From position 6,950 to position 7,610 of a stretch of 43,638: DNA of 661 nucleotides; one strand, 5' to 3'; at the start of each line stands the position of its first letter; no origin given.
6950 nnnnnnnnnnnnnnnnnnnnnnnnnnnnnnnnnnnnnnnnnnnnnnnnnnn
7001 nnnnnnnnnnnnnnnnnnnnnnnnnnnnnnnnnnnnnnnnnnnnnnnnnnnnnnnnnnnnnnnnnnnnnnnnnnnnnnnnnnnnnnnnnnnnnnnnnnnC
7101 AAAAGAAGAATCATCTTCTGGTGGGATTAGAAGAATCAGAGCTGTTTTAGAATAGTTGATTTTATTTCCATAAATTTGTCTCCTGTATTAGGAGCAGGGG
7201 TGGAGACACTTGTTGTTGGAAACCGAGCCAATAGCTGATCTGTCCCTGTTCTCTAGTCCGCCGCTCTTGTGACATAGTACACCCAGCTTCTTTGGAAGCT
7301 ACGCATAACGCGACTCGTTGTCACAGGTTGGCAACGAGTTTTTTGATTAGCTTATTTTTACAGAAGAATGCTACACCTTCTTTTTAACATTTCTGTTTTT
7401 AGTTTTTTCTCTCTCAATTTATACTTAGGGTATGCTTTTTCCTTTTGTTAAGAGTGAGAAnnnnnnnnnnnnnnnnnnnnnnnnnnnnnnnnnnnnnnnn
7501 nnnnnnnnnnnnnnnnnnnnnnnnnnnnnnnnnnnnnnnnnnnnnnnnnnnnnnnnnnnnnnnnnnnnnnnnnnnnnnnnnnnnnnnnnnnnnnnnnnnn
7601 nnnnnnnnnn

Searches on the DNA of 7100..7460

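Call 76: search_rna_families(source=window, start=7100, end=7460, threshold=evalue, max_evalue=1, show_alignments=1)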
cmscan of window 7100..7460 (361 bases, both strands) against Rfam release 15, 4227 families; matches with E-value up to 1: 0.
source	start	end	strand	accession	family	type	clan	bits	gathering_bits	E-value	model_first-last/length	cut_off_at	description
